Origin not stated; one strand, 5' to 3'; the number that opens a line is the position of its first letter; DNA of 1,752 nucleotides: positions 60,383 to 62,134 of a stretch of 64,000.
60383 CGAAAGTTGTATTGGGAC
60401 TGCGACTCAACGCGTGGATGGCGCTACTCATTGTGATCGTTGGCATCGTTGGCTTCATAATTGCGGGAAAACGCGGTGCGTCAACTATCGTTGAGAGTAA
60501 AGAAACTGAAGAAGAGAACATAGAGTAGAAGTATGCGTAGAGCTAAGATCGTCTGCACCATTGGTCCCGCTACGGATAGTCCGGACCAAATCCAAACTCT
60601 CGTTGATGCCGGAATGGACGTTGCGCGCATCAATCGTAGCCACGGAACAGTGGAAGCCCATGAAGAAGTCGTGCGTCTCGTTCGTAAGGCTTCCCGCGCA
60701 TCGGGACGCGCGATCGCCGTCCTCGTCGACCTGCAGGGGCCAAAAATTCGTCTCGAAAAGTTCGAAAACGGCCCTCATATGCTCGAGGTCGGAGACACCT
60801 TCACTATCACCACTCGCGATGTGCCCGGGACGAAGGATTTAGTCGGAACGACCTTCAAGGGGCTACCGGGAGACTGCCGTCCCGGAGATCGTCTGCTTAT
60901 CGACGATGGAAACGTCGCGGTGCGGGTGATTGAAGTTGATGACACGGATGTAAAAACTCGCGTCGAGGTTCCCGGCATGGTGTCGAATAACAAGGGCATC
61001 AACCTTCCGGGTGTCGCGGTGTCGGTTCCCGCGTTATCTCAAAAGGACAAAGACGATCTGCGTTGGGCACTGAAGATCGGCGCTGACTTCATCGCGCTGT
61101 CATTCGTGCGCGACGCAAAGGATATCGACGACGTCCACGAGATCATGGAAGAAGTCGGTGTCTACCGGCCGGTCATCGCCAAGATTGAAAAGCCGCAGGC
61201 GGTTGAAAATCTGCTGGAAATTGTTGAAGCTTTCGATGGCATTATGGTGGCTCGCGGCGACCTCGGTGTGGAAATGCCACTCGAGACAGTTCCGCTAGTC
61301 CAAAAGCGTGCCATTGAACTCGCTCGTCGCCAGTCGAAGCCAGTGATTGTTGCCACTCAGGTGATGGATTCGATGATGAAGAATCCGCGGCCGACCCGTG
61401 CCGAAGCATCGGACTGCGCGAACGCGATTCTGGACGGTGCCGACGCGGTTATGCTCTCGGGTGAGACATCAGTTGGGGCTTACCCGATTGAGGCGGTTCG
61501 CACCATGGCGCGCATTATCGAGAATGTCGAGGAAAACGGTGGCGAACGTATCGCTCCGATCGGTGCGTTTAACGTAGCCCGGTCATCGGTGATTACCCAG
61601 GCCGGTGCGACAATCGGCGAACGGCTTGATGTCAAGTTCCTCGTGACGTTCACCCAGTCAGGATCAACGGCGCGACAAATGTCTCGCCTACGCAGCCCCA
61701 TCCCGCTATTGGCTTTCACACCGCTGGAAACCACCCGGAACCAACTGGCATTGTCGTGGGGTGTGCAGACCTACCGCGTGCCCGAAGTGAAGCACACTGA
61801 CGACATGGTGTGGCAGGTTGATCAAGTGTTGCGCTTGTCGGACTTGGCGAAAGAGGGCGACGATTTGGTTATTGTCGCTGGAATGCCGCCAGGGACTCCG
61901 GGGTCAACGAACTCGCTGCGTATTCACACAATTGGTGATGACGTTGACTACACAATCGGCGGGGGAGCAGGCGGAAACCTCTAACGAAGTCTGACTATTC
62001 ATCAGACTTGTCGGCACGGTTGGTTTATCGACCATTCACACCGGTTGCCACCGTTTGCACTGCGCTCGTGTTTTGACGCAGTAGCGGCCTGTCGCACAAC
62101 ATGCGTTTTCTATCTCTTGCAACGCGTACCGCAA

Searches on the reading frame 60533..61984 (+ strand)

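Call 97: search_protein_families(library=pfam, proteins=[window:60533-61984:+], max_evalue=0.00001)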
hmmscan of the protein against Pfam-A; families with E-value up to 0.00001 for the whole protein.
window:60533-61984:+ (483 aa): 2 families
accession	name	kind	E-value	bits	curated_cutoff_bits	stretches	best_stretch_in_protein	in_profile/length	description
PF00224.27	PK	-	1.7e-115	386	30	1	1-322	1-328/328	Pyruvate kinase, barrel domain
PF02887.21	PK_C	-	5.7e-30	104.2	28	1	354-465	3-114/114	Pyruvate kinase, alpha/beta domain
